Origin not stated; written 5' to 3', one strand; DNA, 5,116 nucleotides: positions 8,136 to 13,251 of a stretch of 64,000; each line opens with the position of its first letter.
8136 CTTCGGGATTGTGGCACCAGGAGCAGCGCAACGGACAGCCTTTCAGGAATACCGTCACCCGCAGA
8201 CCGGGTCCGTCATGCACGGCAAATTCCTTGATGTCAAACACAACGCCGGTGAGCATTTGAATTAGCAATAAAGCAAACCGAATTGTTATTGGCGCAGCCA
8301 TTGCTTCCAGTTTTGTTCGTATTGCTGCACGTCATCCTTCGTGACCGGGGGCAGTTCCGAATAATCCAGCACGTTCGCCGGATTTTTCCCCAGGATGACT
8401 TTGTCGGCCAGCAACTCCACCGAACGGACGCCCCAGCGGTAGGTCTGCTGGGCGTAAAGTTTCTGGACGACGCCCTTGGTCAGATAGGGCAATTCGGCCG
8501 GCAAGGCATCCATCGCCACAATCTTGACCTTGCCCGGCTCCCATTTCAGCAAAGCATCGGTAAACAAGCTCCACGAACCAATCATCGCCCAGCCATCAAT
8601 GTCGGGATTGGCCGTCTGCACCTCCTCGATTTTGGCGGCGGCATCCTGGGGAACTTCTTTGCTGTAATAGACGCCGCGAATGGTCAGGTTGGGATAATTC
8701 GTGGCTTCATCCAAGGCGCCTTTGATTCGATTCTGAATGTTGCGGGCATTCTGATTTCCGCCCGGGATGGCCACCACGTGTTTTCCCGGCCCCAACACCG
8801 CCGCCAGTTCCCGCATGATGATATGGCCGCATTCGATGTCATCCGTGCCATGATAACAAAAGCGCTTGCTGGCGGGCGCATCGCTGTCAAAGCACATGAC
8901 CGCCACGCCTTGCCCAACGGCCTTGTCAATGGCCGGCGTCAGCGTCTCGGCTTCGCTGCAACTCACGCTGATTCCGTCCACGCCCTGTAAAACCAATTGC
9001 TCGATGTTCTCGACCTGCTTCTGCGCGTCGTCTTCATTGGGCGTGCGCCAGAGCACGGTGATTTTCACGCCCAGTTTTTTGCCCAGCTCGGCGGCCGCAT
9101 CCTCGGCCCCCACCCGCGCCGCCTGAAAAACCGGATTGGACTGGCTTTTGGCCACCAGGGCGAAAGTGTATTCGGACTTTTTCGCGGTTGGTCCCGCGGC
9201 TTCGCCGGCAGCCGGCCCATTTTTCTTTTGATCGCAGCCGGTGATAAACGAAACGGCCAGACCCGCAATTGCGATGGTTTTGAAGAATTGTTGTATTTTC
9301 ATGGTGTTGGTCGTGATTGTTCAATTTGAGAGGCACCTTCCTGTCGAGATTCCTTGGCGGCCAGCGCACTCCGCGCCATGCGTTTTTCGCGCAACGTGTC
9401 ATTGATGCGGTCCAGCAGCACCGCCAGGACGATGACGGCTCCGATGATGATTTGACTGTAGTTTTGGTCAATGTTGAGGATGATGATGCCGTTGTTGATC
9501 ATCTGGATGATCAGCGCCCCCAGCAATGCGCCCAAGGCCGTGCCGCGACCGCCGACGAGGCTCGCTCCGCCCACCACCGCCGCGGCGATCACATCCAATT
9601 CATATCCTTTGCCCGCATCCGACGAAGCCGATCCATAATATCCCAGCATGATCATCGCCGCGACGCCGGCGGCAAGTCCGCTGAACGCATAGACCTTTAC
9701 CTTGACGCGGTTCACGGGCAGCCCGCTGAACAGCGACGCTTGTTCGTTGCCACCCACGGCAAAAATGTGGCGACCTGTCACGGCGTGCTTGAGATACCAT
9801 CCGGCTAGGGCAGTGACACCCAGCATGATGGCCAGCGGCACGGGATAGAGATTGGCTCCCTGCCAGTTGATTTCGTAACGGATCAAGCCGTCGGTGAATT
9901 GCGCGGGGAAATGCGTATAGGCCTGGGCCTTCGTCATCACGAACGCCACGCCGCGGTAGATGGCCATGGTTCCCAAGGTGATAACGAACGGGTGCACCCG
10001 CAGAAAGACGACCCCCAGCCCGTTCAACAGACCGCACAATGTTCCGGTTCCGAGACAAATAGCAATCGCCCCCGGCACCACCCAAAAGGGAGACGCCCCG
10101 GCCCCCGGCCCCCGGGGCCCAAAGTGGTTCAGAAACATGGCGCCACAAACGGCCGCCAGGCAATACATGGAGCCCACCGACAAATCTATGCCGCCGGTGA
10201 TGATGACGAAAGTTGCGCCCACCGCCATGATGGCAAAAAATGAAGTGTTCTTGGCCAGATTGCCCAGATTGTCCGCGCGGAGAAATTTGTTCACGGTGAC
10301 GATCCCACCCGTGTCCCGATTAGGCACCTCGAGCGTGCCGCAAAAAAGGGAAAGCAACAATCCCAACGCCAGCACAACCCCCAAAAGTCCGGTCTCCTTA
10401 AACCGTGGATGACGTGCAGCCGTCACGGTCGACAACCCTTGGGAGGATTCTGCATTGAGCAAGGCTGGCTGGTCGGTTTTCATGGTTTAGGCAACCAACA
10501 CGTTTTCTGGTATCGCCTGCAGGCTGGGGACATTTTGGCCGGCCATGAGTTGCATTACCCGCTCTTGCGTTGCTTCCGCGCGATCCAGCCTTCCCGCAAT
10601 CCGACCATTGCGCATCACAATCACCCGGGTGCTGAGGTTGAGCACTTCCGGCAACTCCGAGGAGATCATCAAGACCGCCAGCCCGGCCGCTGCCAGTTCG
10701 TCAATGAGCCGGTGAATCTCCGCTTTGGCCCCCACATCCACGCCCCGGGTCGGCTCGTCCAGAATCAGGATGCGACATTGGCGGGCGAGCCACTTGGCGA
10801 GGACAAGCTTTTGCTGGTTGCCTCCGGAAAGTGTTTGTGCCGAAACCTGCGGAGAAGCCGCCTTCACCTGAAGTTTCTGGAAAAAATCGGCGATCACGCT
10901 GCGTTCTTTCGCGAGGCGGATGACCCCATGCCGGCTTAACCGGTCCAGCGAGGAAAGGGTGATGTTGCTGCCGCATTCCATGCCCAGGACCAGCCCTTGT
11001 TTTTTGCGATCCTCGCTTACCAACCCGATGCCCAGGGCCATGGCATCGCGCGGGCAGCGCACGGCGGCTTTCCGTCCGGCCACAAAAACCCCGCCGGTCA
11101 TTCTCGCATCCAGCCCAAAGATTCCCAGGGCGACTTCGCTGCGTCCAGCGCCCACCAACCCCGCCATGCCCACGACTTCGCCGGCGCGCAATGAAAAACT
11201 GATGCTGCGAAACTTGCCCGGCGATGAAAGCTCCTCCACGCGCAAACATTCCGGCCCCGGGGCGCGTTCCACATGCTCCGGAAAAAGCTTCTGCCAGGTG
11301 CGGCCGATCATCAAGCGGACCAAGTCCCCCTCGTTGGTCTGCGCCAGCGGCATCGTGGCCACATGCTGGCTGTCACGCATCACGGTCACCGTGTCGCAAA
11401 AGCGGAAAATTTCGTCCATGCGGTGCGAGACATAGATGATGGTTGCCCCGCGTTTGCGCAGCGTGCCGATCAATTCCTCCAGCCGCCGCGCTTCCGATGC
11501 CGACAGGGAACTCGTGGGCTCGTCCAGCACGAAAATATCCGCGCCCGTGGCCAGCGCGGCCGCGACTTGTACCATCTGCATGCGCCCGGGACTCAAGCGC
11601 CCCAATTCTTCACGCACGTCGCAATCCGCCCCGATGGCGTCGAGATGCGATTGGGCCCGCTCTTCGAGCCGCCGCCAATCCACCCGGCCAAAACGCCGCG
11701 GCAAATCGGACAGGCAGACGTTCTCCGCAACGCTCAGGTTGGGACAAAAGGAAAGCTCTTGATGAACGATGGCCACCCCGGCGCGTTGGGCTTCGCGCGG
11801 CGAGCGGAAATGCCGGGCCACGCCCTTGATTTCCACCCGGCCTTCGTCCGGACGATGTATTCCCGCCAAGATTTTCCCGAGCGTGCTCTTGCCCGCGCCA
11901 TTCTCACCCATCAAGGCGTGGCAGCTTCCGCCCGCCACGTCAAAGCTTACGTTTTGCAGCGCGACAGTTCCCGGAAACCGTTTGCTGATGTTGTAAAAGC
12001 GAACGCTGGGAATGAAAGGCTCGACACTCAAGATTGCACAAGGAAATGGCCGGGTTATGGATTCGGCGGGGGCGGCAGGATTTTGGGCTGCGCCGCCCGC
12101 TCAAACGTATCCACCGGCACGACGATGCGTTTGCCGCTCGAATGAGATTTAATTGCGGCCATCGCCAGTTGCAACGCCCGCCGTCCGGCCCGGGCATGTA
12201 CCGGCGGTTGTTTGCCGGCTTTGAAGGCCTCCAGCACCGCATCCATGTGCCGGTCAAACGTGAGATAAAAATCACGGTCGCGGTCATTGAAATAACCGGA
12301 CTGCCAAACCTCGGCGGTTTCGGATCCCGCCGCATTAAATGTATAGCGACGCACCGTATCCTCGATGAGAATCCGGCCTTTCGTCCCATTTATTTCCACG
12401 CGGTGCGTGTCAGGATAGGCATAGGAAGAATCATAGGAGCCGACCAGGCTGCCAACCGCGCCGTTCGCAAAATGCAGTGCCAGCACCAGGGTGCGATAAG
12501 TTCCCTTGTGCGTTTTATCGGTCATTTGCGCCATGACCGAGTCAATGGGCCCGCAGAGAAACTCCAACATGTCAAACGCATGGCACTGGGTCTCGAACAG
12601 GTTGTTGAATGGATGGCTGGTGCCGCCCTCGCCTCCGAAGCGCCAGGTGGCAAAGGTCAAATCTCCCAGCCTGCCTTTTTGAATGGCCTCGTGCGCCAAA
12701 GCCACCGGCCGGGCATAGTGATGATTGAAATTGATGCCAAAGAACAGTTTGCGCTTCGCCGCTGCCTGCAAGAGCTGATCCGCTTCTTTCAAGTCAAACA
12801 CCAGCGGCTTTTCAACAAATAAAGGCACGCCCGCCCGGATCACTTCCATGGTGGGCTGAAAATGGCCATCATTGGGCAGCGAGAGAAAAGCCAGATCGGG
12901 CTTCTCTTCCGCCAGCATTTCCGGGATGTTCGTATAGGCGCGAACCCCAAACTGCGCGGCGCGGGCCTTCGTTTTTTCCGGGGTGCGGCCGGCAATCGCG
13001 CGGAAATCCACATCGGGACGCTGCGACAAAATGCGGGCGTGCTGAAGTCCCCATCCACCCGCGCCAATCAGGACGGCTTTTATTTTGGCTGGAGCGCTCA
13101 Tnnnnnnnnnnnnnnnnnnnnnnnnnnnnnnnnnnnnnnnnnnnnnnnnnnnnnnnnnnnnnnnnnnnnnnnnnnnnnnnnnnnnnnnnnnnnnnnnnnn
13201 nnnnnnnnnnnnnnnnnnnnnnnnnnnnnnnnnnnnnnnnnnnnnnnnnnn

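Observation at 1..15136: Eleven co-directional, translationally coupled genes link a GRE to a sugar importer, two dehydrogenases and two large glycosidases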

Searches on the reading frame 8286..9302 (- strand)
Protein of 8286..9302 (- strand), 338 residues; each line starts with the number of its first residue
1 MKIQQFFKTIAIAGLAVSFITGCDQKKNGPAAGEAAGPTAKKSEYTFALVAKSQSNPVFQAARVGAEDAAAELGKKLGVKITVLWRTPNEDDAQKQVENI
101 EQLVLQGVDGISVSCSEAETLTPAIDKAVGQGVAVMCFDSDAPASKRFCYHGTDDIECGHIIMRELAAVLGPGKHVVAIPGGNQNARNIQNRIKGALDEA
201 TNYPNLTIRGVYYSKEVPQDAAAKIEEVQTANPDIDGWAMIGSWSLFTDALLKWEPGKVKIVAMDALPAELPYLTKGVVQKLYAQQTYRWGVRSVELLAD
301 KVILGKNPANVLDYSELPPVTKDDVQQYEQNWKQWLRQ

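Call 5: search_protein_families(library=pfam, proteins=[window:8286-9302:-])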
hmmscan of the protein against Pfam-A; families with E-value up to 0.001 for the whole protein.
window:8286-9302:- (338 aa): 2 families
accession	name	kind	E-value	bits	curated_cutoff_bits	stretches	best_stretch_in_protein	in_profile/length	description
PF13407.12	Peripla_BP_4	-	2.4e-48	165.4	35.1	1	47-302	1-254/258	Periplasmic binding protein domain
PF00532.27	Peripla_BP_1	-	0.00059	19.8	22.2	1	48-242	5-188/281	Periplasmic binding proteins and sugar binding domain of LacI family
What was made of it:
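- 8286..9302 (-): Lipoprotein sugar-binding protein (Peripla_BP_4). ATGA overlap with the permease gene. PF13407 E = 2e-48 (call 5).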

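Call 6: search_protein_families(library=ncbifam, proteins=[window:8286-9302:-])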
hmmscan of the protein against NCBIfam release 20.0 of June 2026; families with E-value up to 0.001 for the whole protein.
window:8286-9302:- (338 aa): 7 families
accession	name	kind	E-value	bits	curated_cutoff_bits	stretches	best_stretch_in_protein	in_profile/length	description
TIGR02637.1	RhaS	equivalog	3.6e-22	79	342.25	1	48-234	2-185/302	rhamnose ABC transporter substrate-binding protein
NF011937.0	PRK15408.1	equivalog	7.8e-15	54.6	384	1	46-326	29-305/340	autoinducer 2 ABC transporter substrate-binding protein LsrB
TIGR02634.1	xylF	equivalog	1.4e-10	41.3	389.55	1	88-233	35-182/302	D-xylose ABC transporter substrate-binding protein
NF007254.0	PRK09701.1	equivalog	3.2e-10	39.7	335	1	39-140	21-115/311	D-allose transporter substrate-binding protein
NF007936.0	PRK10653.1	equivalog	5.4e-10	39.1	337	1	42-306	24-280/295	ribose ABC transporter substrate-binding protein RbsB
NF052284.1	rhzpin_SBP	equivalog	3.6e-09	36.2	420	1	50-312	6-265/289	rhizopine catabolism ABC transporter substrate-binding protein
NF040907.2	ChvE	equivalog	1e-05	25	460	1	89-197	36-149/324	multiple monosaccharide ABC transporter substrate-binding protein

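Call 31: search_solved_structures(query=window:8286-9302:-, max_evalue=0.00001)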
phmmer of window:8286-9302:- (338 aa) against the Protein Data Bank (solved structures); distinct sequences matched with E-value up to 0.00001: 51.
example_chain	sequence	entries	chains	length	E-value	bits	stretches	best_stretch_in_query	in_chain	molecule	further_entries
2qvc_A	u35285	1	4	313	4.5e-27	98.5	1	68-298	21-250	Sugar ABC transporter, periplasmic sugar-binding protein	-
2h3h_A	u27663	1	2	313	4.8e-27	98.4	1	68-298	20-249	Sugar ABC transporter, periplasmic sugar-binding protein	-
3c6q_B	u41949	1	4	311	8e-26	94.4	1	68-298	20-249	Sugar ABC transporter, periplasmic sugar-binding protein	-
6gq0_A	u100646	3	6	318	6.4e-23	84.8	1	36-324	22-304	Putative sugar binding protein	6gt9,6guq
5hqj_A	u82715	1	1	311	1.4e-20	77.1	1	54-328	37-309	Periplasmic binding protein/LacI transcriptional regulator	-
6sw4_A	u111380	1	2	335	4.1e-17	65.7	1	61-298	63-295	Arabinose binding protein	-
2ioy_A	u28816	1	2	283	5e-17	65.5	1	46-327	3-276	Periplasmic sugar-binding protein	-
5xsj_X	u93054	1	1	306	3.4e-16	62.7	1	47-330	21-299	Periplasmic binding protein/LacI transcriptional regulator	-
5xss_X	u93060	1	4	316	3.9e-16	62.5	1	47-330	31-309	Periplasmic binding protein/LacI transcriptional regulator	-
7x0g_A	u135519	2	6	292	3.1e-15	59.6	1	68-328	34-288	CbpA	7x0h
5xsd_A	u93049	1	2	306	4.5e-15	59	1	47-330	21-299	Periplasmic binding protein/LacI transcriptional regulator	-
5dte_A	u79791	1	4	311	5.5e-15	58.7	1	46-286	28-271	Monosaccharide-transporting ATPase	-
5hsg_A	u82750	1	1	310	2.6e-14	56.5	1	46-328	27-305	Putative ABC transporter, nucleotide binding/ATPase protein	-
7x0p_A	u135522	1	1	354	7.9e-14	54.9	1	39-293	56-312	CbpD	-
3g1w_A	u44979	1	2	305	1.3e-12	50.9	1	65-297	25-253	Sugar ABC transporter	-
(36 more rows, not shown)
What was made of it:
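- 8286..9302 (-): Best solved relatives bind glucose/xylose, arabinose or ribose (call 31).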

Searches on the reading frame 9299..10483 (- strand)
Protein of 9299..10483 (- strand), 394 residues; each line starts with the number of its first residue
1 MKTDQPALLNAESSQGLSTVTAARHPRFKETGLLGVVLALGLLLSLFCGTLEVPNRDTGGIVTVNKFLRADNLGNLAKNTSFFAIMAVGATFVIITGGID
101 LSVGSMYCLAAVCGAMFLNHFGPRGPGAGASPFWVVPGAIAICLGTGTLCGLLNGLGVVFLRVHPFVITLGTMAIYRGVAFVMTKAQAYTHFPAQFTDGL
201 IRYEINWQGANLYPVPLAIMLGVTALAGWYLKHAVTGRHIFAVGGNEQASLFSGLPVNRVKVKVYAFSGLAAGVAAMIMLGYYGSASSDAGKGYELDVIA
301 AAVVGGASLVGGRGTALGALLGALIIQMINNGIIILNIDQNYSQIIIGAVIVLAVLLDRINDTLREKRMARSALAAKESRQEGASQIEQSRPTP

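Call 5: search_protein_families(library=pfam, proteins=[window:9299-10483:-])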
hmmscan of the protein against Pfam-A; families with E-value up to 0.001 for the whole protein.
window:9299-10483:- (394 aa): 1 family
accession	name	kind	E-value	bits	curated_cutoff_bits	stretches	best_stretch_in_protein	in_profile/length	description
PF02653.21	BPD_transp_2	-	2.2e-45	155.3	26.8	1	74-355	3-269/269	Branched-chain amino acid transport system / permease component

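Call 6: search_protein_families(library=ncbifam, proteins=[window:9299-10483:-])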
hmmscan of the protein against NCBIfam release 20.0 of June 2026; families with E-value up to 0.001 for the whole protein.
window:9299-10483:- (394 aa): 10 families
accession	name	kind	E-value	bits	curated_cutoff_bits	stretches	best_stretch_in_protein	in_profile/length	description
NF007067.0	PRK09512.1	equivalog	1.3e-59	201.9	398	1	65-360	38-319/321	ribose ABC transporter permease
NF040906.3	GguB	equivalog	2.1e-58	198.4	450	2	213-361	224-372/375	multiple monosaccharide ABC transporter permease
NF007252.0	PRK09699.1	equivalog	1e-50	172.9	396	1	60-360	40-323/326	D-allose ABC transporter permease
NF008630.0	PRK11618.1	equivalog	1.5e-48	165.8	363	1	61-373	24-324/331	galactofuranose ABC transporter, permease protein YjfF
NF008441.0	PRK11285.1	equivalog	2.8e-48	164.7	378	1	62-364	45-329/333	L-arabinose ABC transporter permease AraH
NF007014.0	PRK09478.1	equivalog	5.1e-46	157.6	386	1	62-360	31-330/336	galactose/methyl galactoside ABC transporter permease MglC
NF011612.1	PRK15038.1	equivalog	3.3e-42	144.8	500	1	83-357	42-304/322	autoinducer 2 ABC transporter permease LsrD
NF011961.0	PRK15432.1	equivalog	3.3e-40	138.4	388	1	66-377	30-328/344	autoinducer 2 ABC transporter permease LsrC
NF041862.1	YtfT_transport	equivalog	1.6e-38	132.7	535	1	81-358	64-323/339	galactofuranose ABC transporter, ATP-binding protein YtfT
TIGR03408.1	urea_trans_UrtC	equivalog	6.5e-08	32.6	296.2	1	135-356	97-304/313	urea ABC transporter permease subunit UrtC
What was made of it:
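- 9299..10483 (-): CUT2 ABC permease. Ribose, GguB and AraH-like hits are all below cutoff (calls 5, 6).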

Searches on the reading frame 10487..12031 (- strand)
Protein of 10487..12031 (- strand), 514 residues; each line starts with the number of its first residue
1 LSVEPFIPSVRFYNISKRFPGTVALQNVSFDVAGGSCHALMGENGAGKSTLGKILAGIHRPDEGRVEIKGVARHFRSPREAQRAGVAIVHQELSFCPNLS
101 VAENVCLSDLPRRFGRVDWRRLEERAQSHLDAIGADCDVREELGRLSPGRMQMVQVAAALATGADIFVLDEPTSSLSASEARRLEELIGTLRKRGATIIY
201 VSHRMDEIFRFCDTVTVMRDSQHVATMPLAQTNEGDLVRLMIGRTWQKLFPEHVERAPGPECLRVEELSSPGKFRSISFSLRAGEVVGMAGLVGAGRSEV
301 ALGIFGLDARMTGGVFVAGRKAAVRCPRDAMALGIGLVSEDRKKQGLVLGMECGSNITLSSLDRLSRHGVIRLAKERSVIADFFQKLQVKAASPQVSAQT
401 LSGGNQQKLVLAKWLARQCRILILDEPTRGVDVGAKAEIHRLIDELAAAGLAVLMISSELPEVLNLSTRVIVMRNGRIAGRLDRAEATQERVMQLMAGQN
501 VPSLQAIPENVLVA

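Call 5: search_protein_families(library=pfam, proteins=[window:10487-12031:-])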
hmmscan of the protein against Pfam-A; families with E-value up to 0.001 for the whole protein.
window:10487-12031:- (514 aa): 2 families
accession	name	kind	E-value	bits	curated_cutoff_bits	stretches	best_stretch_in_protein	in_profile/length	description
PF00005.33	ABC_tran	-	3.2e-46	157.8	25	2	25-174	1-137/137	ABC transporter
PF13304.12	AAA_21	-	2.8e-12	47.7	27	0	395-454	232-294/304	AAA domain, putative AbiEii toxin, Type IV TA system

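Call 6: search_protein_families(library=ncbifam, proteins=[window:10487-12031:-])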
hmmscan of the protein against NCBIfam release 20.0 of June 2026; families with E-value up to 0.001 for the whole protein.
window:10487-12031:- (514 aa): 189 families (the best 25 are shown)
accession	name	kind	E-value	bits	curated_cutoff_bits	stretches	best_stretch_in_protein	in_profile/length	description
NF008442.0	PRK11288.1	equivalog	2.6e-165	550.5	689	1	8-496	6-495/504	L-arabinose ABC transporter ATP-binding protein AraG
NF010069.0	PRK13549.1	equivalog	2.1e-153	511.5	699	1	12-498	8-503/513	xylose ABC transporter ATP-binding protein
NF008030.0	PRK10762.1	equivalog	4.4e-148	494.1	745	1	12-500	7-495/501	ribose ABC transporter ATP-binding protein RbsA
NF040905.2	GguA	equivalog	1.7e-140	468.7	810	1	13-496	5-500/500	multiple monosaccharide ABC transporter ATP-binding protein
TIGR02633.1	xylG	equivalog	6.4e-133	443.8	723.65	1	13-494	5-497/500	D-xylose ABC transporter ATP-binding protein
NF041861.1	YtfR_transport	equivalog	6.7e-132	440.4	850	1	13-497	5-491/492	galactofuranose ABC transporter, ATP-binding protein YtfR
NF008215.0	PRK10982.1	equivalog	3.7e-128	428.3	828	1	12-497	16-503/506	galactose/methyl galactoside ABC transporter ATP-binding protein MglA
NF007253.0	PRK09700.1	equivalog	7e-124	414.2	772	1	8-496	4-506/510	D-allose ABC transporter ATP-binding protein AlsA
NF011967.0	PRK15439.1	equivalog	4.8e-112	375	586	1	9-499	11-502/510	autoinducer 2 ABC transporter ATP-binding protein LsrA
NF047930.1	ABC_ATP_B6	equivalog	3.7e-99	332.6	670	1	10-498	3-510/510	putative B6 ABC transporter ATP-binding protein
TIGR01188.1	drrA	subfamily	6.5e-57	193.1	312.45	2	17-225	1-204/302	daunorubicin resistance ABC transporter, ATP-binding protein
TIGR04521.1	ECF_ATPase_2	equivalog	7.1e-56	189.3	330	2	22-225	18-225/279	energy-coupling factor transporter ATPase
TIGR04520.1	ECF_ATPase_1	equivalog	1.4e-52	178.8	315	2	13-226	4-217/269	energy-coupling factor transporter ATPase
TIGR03410.1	urea_trans_UrtE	equivalog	4.8e-52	176.7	285.8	2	14-236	5-223/230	urea ABC transporter ATP-binding subunit UrtE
TIGR03375.1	type_I_sec_LssB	subfamily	9.9e-51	172.8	693.1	2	10-228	466-684/696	type I secretion system permease/ATPase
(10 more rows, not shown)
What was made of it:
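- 10487..12031 (-): Fused double ATPase of a CUT2 monosaccharide ABC importer. Closest NCBIfam model is AraG, the L-arabinose ATPase (550 bits, cutoff 689), then XylG and RbsA (calls 5, 6).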

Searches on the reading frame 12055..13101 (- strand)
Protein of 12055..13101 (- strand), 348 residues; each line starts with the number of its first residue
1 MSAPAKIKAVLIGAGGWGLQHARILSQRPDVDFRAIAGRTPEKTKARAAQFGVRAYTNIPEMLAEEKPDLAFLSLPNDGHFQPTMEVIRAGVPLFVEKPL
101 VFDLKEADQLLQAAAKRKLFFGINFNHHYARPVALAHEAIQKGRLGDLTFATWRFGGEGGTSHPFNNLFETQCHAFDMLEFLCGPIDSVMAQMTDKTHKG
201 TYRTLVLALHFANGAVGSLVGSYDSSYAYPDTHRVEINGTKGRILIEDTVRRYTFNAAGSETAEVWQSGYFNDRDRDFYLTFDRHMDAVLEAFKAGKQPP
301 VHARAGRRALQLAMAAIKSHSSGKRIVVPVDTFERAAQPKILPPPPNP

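Call 5: search_protein_families(library=pfam, proteins=[window:12055-13101:-])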
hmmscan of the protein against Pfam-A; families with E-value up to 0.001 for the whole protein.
window:12055-13101:- (348 aa): 3 families
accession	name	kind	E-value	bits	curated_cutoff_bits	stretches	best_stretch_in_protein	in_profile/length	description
PF01408.29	GFO_IDH_MocA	-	5.1e-24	85.7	24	1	7-124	1-119/120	Oxidoreductase family, NAD-binding Rossmann fold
PF02894.22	GFO_IDH_MocA_C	-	1.6e-17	64.5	22.9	1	169-326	44-216/218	Oxidoreductase family, C-terminal alpha/beta domain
PF22725.1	GFO_IDH_MocA_C3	-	6.4e-17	62.1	27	1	135-244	3-123/124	GFO/IDH/MocA C-terminal domain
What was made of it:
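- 12055..13101 (-): Cytoplasmic Gfo/Idh/MocA NAD(P) oxidoreductase. ATGA overlap with the Zn-ADH gene. PF01408, PF02894 and PF22725 (call 5).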

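Call 6: search_protein_families(library=ncbifam, proteins=[window:12055-13101:-])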
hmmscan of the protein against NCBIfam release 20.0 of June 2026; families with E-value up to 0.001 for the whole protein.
window:12055-13101:- (348 aa): 7 families
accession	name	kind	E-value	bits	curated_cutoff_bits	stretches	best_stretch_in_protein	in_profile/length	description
TIGR04380.1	myo_inos_iolG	equivalog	1.2e-36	126.3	355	1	7-325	2-328/330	inositol 2-dehydrogenase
NF040723.1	UDP-GlcNAcDh_Arch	equivalog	1.1e-23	84.3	450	1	8-320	2-301/302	UDP-N-acetylglucosamine 3-dehydrogenase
NF052479.1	LevoglcsnDh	equivalog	4e-13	48.8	650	1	35-192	40-211/386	levoglucosan dehydrogenase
NF008607.0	PRK11579.1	subfamily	4.1e-09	35.9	330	1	6-152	4-149/346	oxidoreductase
NF052679.1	InsChiInosDhIolG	equivalog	2.7e-06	26.6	540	1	7-326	3-325/343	bifunctional inositol 2-dehydrogenase/D-chiro-inositol 1-dehydrogenase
NF007574.0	PRK10206.1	equivalog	3.4e-06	26.4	352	1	43-154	40-157/345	oxidoreductase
NF041392.1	XylDh_Gfo6_Halo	equivalog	1.7e-05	23.8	350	1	7-149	17-164/350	D-xylose 1-dehydrogenase Gfo6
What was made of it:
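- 12055..13101 (-): Best NCBIfam hit is inositol 2-dehydrogenase at 126 bits, far below the 355 cutoff (call 6).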

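Call 47: search_solved_structures(query=window:12055-13101:-, max_evalue=1e-10)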
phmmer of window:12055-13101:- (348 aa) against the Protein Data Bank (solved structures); distinct sequences matched with E-value up to 1e-10: 15.
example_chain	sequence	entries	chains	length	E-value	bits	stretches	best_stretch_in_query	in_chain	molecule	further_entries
3ezy_A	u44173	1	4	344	4.3e-20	75.2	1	9-322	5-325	Dehydrogenase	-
4hkt_A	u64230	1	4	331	5.7e-19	71.5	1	8-326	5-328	Inositol 2-dehydrogenase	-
3q2i_A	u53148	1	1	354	1.3e-16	63.7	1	5-331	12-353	dehydrogenase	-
3q2k_A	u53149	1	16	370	1.7e-16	63.4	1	5-331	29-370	oxidoreductase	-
6nor_A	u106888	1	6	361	2.9e-15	59.3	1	9-247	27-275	Putative NAD dependent dehydrogenase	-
3cea_A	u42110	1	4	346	1.3e-14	57.1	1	6-326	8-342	Myo-inositol 2-dehydrogenase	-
3e18_A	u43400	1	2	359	3.6e-13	52.4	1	6-215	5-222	oxidoreductase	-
8w9s_A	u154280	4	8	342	4.2e-13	52.2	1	43-330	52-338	NADH-dependent dihydrogenase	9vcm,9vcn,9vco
6jw6_A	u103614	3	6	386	5.8e-13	51.7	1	1-324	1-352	Dehydrogenase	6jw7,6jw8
6z3b_A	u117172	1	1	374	2.2e-12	49.8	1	10-302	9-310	Gfo/Idh/MocA family oxidoreductase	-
6z3c_AAA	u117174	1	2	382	2.4e-12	49.7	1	10-302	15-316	Gfo/Idh/MocA family oxidoreductase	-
6z3b_B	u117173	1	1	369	2.6e-12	49.6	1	10-302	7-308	Gfo/Idh/MocA family oxidoreductase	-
8qc2_A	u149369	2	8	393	1e-11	47.6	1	7-150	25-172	Gfo/Idh/MocA family oxidoreductase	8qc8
3euw_A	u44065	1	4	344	2.3e-11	46.5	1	7-327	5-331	Myo-inositol dehydrogenase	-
8tdi_L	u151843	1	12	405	2.5e-11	46.4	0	52-263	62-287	P2B11 Glucuronide-3-dehydrogenase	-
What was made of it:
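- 12055..13101 (-): Best solved relatives are inositol dehydrogenase-like (call 47).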
